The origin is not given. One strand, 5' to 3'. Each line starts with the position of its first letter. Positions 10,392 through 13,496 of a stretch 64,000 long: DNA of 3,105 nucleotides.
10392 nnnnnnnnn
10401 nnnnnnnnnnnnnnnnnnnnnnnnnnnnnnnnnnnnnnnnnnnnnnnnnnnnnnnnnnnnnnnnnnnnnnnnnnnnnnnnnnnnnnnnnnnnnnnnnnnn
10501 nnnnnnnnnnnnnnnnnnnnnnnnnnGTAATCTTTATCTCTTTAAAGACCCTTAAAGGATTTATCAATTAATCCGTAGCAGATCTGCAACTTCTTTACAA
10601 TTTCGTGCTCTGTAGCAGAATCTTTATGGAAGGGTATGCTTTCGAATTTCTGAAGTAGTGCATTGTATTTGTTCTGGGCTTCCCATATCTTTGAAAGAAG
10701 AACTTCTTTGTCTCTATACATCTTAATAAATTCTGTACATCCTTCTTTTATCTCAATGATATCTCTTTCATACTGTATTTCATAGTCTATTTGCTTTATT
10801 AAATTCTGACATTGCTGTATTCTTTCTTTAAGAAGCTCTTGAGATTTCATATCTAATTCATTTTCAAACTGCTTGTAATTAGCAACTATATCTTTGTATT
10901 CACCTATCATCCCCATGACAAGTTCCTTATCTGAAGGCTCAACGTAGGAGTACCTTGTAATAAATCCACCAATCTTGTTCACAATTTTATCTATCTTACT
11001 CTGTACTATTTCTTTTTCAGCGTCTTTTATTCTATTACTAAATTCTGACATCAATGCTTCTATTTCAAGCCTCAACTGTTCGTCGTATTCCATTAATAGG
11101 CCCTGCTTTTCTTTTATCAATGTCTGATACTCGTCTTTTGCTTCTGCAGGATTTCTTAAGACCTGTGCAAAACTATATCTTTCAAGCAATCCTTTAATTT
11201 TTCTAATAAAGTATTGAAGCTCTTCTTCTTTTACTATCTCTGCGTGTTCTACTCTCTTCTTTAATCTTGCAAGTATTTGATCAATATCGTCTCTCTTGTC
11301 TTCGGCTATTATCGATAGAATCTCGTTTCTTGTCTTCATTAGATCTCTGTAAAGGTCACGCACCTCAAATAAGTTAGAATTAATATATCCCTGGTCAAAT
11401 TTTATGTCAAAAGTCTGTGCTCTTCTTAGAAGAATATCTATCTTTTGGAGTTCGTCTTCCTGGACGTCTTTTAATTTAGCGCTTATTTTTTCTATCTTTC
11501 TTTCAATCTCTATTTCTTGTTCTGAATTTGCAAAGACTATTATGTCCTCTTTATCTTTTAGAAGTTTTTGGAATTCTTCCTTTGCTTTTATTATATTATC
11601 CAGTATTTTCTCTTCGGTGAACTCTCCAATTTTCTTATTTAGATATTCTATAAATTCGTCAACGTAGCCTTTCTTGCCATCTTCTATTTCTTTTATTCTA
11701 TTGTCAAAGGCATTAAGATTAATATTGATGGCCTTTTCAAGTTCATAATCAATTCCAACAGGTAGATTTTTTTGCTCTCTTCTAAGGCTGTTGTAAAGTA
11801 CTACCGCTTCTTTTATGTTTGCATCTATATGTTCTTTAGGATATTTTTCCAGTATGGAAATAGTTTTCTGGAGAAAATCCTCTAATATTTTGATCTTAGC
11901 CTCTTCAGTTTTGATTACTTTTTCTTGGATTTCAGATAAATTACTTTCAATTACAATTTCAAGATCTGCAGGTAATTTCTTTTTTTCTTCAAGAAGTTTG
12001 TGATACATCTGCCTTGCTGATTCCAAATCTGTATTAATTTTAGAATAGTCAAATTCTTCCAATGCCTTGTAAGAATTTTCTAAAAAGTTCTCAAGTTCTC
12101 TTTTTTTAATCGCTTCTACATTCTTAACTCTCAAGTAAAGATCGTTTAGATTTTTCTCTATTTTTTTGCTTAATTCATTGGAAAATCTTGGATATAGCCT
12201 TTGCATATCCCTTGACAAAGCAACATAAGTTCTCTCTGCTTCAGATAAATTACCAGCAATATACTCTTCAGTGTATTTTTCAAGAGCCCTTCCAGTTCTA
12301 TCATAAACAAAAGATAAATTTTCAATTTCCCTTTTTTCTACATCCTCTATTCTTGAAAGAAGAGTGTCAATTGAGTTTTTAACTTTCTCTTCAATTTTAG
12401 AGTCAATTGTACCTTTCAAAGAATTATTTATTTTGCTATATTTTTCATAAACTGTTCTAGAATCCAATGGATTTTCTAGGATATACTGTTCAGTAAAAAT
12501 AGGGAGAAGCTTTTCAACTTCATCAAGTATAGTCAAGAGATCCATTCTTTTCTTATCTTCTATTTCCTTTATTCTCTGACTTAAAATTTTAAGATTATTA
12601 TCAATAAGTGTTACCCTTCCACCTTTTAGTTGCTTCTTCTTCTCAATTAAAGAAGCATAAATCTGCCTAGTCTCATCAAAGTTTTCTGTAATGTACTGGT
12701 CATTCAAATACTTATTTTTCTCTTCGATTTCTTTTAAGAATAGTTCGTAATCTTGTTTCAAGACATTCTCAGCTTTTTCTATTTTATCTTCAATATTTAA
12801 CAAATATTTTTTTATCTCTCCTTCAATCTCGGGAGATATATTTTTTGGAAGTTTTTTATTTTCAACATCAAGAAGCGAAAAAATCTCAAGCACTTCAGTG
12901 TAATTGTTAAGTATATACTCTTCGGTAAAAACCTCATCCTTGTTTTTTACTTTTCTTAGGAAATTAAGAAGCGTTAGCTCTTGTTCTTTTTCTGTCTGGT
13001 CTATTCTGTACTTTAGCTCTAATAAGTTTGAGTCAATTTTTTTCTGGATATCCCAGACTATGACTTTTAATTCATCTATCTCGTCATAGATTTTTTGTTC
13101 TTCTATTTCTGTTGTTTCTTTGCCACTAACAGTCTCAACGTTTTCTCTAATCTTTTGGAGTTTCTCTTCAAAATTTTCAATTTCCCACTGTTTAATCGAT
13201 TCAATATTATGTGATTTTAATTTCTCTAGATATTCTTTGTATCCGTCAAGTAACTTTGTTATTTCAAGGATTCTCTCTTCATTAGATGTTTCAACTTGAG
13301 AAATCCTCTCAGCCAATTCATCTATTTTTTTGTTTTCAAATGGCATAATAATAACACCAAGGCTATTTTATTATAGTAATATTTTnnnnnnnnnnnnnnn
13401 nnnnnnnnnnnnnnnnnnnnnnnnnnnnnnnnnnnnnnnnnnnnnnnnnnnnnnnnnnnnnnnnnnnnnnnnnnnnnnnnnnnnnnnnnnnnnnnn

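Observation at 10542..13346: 934-aa cytoplasmic protein built from ~12 tandem ~65-aa helical repeats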

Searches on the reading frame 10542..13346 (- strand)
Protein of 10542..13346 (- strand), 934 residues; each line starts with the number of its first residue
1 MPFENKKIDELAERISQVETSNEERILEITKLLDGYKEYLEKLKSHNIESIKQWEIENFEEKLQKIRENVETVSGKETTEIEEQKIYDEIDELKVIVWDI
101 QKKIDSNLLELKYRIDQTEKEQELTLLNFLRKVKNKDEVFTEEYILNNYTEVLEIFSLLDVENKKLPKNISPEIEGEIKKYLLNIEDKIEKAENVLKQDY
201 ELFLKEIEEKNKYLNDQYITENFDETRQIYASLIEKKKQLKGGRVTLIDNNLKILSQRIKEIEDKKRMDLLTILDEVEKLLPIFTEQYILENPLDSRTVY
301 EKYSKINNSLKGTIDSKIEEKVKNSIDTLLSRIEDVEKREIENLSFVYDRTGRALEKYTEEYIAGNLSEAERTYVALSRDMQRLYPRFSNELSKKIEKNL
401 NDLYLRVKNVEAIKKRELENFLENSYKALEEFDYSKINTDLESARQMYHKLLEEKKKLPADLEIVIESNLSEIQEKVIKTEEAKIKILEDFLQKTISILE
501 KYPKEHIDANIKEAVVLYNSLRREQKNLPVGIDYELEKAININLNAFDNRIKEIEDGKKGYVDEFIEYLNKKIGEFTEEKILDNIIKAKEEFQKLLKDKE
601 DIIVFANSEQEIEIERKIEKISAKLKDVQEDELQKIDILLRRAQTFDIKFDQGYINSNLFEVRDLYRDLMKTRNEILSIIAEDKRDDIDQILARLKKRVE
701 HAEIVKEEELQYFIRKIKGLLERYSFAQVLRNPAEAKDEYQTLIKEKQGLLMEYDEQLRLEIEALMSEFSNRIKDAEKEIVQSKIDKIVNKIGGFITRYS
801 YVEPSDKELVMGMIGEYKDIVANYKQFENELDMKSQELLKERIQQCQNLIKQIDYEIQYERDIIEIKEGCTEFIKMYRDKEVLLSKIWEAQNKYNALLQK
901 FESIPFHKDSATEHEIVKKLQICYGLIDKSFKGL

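Call 3: search_protein_families(library=pfam, proteins=[window:10542-13346:-], max_evalue=10)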
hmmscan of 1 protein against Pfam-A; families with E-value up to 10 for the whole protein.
window:10542-13346:- (934 aa): 5 families
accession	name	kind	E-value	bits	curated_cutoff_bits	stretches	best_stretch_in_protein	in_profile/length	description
PF13990.11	YjcZ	-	0.062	13.1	27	1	741-786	80-125/272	YjcZ-like protein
PF15656.11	Tox-HDC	-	0.28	11.8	21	1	384-445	60-122/130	Toxin with a H, D/N and C signature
PF18824.6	LPD11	-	0.28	11.7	27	1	196-238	11-53/69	Large polyvalent protein-associated domain 11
PF24624.1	Int_N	-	0.85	10.8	27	1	612-672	24-84/100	Phage integrase, N-terminal domain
PF12254.13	DNA_pol_alpha_N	-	3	8.5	26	1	61-92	2-32/66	DNA polymerase alpha subunit p180 N terminal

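Call 4: search_protein_families(library=ncbifam, proteins=[window:10542-13346:-], max_evalue=10)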
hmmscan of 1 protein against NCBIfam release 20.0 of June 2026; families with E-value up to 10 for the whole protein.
window:10542-13346:- (934 aa): 1 family
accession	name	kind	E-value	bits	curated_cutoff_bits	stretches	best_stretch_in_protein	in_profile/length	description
TIGR01690.2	ICE_RAQPRD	equivalog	0.24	11.5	50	1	425-463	34-72/80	integrative conjugative element protein, RAQPRD family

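Call 5: search_solved_structures(query=window:10542-13346:-, max_evalue=10)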
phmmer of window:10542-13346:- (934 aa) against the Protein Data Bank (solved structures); distinct sequences matched with E-value up to 10: 1.
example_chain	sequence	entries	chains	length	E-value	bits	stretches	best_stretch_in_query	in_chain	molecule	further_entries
4rpe_A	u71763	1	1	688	2.5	9.5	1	435-497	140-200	Linoleate 9/13-lipoxygenase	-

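Call 11: find_homologous_proteins(query=window:10542-13346:-, max_evalue=0.001)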
Query window:10542-13346:- (934 aa): 38 proteins with E <= 0.001 among 8000 candidates.
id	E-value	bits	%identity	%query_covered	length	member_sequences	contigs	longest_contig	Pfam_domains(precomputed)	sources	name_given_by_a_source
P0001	0.0e+0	1931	100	100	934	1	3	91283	-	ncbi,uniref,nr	ncbi:MAG: hypothetical protein APG12_00166 [Candidatus Methanofastidiosum methylothiophilum]|uniref:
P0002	0.0e+0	1815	92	100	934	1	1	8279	-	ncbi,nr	ncbi:MAG: hypothetical protein GKC00_00765 [Candidatus Methanofastidiosa archaeon]|nr:hypothetical p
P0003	0.0e+0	1808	92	100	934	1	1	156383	-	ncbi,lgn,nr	ncbi:MAG: hypothetical protein HPY60_02160 [Candidatus Methanofastidiosum sp.]|nr:hypothetical prote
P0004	0.0e+0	1798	91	100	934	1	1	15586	-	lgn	-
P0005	0.0e+0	1788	90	100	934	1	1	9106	-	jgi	jgi:hypothetical protein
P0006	0.0e+0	1782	91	100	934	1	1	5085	-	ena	-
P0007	0.0e+0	1773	90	100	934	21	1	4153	-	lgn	-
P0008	0.0e+0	1763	90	100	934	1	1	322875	-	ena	-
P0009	0.0e+0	1761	89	100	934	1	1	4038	-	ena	-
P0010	0.0e+0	1754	89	100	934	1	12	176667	-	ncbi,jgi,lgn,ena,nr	ncbi:MAG: hypothetical protein RBS85_00555 [Methanofastidiosum sp.]|jgi:hypothetical protein|nr:hypo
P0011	0.0e+0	1752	89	100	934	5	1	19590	-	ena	-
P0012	0.0e+0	1751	88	100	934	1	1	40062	-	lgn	-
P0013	0.0e+0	1738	88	100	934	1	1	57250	-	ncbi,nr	ncbi:MAG: hypothetical protein KO464_06355 [Candidatus Methanofastidiosum sp.]|nr:hypothetical prote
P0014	0.0e+0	1721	87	100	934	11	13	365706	-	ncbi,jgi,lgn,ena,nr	ncbi:MAG: hypothetical protein BWX56_00207 [Euryarchaeota archaeon ADurb.Bin023]|nr:MAG: hypothetica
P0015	0.0e+0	1712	87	100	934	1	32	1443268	-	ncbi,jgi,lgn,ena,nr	ncbi:MAG: hypothetical protein GX941_10655 [Candidatus Methanofastidiosa archaeon]|nr:hypothetical p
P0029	0.0e+0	1626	82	100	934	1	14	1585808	-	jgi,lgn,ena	jgi:hypothetical protein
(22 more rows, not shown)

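Call 26: find_encoding_contigs(protein=P0029, flank=8000, max_places=2)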
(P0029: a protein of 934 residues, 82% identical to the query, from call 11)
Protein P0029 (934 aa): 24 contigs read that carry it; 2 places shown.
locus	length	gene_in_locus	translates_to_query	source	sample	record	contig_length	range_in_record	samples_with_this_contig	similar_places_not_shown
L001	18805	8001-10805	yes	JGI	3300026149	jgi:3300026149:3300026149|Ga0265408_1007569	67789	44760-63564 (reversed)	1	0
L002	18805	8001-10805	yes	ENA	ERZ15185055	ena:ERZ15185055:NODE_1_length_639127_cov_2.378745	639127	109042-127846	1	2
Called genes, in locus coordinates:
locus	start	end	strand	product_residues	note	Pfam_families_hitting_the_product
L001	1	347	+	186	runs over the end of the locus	PF01812:5-FTHF_cyc-lig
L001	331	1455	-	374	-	PF07690:MFS_1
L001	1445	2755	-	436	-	PF08245:Mur_ligase_M, PF27239:FOL3_C (weak), PF02875:Mur_ligase_C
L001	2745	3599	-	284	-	PF00763:THF_DHG_CYH, PF02882:THF_DHG_CYH_C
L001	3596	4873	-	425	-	PF00464:SHMT, PF00155:Aminotran_1_2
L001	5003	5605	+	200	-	PF13412:HTH_24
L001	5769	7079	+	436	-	PF03951:Gln-synt_N, PF00120:Gln-synt_C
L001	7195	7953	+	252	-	PF00590:TP_methylase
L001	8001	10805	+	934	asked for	-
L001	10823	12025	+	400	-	PF22023:Pus10_THUMP_arc, PF21238:Pus10_C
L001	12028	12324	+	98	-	PF01157:Ribosomal_L21e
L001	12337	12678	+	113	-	PF03874:RNA_pol_Rpb4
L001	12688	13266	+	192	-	PF04919:DUF655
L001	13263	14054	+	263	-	PF00398:RrnaAD, PF05175:MTS (weak), PF08241:Methyltransf_11 (weak), PF13649:Methyltransf_25 (weak)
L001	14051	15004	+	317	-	-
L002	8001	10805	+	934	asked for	-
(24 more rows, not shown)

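Call 28: predict_structure(alignment_id=A1)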
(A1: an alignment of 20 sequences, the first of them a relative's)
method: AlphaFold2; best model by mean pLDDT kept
length: 934 residues; sequences in the alignment: 20
mean_pLDDT: 72.8   pTM: 0.29
mean pLDDT of the five models: 72.8, 66.9, 64.5, 59.1, 57.7
residues with pLDDT >= 90: 5; 70-90: 613; 50-70: 272; < 50: 44
segments of 3 or more residues with pLDDT < 50: 1-20, 425-438, 556-559
pLDDT, mean of each block of 10 residues (from residue 1): 41 45 69 83 72 80 83 62 74 82 77 75 84 85 79 82 80 84 88 77 70 70 79 74 67 79 83 88 84 78 84 77 89 81 67 68 72 68 56 69 74 58 46 47 58 55 56 59 71 78 65 68 68 70 73 54 73 72 71 73 62 77 73 58 57 65 68 59 66 75 74 84 82 85 76 63 85 82 81 80 70 85 84 80 83 73 80 81 80 87 67 78 83 68
secondary structure, 60 per line:
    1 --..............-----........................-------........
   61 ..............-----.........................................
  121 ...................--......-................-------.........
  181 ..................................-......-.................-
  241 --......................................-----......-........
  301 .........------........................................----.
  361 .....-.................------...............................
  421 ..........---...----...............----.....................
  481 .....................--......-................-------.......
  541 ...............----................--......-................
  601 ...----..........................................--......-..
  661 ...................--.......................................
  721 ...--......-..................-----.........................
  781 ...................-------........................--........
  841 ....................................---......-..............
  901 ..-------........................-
elements in order (helices of 4 or more, strands of 3 or more residues): H3-16 H22-45 H53-74 H80-139 H142-147 H149-164 H172-214 H216-221 H223-239 H243-280 H286-291 H293-309 H316-355 H360-365 H367-383 H390-430 H441-455 H460-501 H504-509 H511-526 H534-555 H560-575 H578-583 H585-603 H608-649 H652-657 H659-679 H682-723 H726-731 H733-750 H756-799 H807-830 H833-876 H880-885 H887-902 H910-933

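Call 30: fold_search(model_id=the predicted structure, library=pdb)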
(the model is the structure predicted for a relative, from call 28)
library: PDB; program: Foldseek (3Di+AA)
matches with E <= 10: 63; with E <= 0.001: 0
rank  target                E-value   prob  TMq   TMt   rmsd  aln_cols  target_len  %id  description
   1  8rgh_A                9.2e-02  0.57  0.13  0.18  32.1       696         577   11  Structure of dynein-2 intermediate chain DYNC2I1 (WDR60) in complex with the dynein-2 heavy chain DYNC2H1. (released 2024-03-20)
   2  8bbg_D                1.1e-01  0.11  0.07  0.06  53.6       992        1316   12  Structure of the IFT-A complex; anterograde IFT-A train model (released 2022-12-21)
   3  8pr1_A                1.2e-01  0.35  0.13  0.13  76.8       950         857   12  Cytoplasmic dynein-B heavy chain bound to IC-LC tower (released 2024-03-27)
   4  7dkh_I                3.6e-01  0.07  0.07  0.07  60.4       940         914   12  Crystal structure of the Ctr9/Paf1/Cdc73/Rtf1 quaternary complex (released 2021-11-24)
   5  9fgm                  7.2e-01  0.30  0.12  0.10  24.4       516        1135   11  Cryo-EM structure of Legionella effector SdeC (3D flexible refinement) (released 2025-06-04)
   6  9dgs_n                8.2e-01  0.08  0.09  0.11  55.7       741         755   14  Dynactin and dynein tail region of dynein-dynactin complex on microtubules (released 2025-09-10)
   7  5ue8_A                1.0e+00  0.08  0.07  0.07  33.3       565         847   12  The crystal structure of Munc13-1 C1C2BMUN domain (released 2017-02-15)
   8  7sqc_Q1               1.3e+00  0.08  0.07  0.03  38.5       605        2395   12  Ciliary C1 central pair apparatus isolated from Chlamydomonas reinhardtii (released 2022-04-13)
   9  5me3_A                1.3e+00  0.03  0.06  0.06  53.1       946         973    9  Structure of the Scc2 C-terminus (released 2017-01-11)
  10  3swh_B                1.4e+00  0.14  0.07  0.16  19.9       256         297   12  Munc13-1, MUN domain, C-terminal module (released 2011-11-02)
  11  7rdr_A                1.6e+00  0.06  0.06  0.11  38.9       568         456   13  Circular tandem repeat protein with novel repeat topology and enhanced subunit contact surfaces (released 2021-09-01)
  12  3ieg_A                1.8e+00  0.06  0.06  0.12  36.1       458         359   12  Crystal Structure of P58(IPK) TPR Domain at 2.5 A (released 2010-03-31)
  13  6zbl_A                1.8e+00  0.04  0.07  0.09  50.3       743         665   15  Plasmodium falciparum merozoite surface protein 1 dimer, conformation 2 (released 2021-05-19)
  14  8glv_Cn               1.9e+00  0.09  0.14  0.04  77.2      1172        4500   11  96-nm repeat unit of doublet microtubules from Chlamydomonas reinhardtii flagella (released 2023-05-31)
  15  6zfp                  1.9e+00  0.03  0.07  0.03  40.7       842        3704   12  Cryo-EM structure of DNA-PKcs (State 2) (released 2020-10-21)
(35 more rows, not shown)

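Call 31: search_protein_representatives(alignment_id=A1)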
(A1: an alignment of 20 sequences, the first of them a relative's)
Query: 20 sequences, 934 profile positions. Proteins with E-value up to 0.001 (for the whole library): 9; up to 1e-10: 7; up to 1e-30: 3. The best 9 are listed.
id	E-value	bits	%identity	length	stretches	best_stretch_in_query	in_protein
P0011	0.0e+00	1877.6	-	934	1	1-934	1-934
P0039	2.1e-103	363.5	-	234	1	772-934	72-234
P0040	4.5e-47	177.0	-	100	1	215-311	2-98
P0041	5.8e-24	100.5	-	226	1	12-85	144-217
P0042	1.0e-20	89.8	-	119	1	503-558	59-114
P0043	1.6e-20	89.1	-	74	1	25-94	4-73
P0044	1.7e-15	72.5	-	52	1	864-903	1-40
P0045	6.3e-06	40.9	-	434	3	479-566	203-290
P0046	6.1e-04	34.3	-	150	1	485-551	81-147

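Call 33: find_encoding_contigs(protein=P0045, flank=8000, max_places=3)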
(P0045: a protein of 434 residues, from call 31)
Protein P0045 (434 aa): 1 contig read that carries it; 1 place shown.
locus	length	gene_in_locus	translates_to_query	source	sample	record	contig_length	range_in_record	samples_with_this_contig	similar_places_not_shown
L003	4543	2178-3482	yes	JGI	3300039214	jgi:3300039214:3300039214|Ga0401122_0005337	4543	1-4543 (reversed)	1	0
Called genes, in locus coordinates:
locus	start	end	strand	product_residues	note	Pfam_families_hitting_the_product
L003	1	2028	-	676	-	?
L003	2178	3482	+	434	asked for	-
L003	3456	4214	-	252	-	PF01261:AP_endonuc_2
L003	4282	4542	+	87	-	?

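Call 34: find_encoding_contigs(protein=P0046, flank=8000, max_places=3)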
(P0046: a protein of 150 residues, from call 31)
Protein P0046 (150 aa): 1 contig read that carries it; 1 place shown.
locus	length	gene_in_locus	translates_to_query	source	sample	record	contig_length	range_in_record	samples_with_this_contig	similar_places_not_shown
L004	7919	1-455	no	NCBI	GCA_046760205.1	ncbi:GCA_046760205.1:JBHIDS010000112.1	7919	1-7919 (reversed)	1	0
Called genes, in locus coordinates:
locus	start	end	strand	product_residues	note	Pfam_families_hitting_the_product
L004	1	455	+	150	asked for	?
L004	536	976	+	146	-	-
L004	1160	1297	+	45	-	-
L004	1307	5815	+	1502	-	PF00041:fn3 (faint), PF17210:SdrD_B (faint), PF19077:Big_13 (faint), PF25788:Ig_Rha78A_N (faint), PF07495:Y_Y_Y (faint), PF13620:CarboxypepD_reg, PF13620:CarboxypepD_reg, PF13620:CarboxypepD_reg, +12 more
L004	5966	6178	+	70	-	-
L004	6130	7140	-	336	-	PF00288:GHMP_kinases_N, PF08544:GHMP_kinases_C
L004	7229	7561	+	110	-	PF07760:DUF1616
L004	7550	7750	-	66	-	-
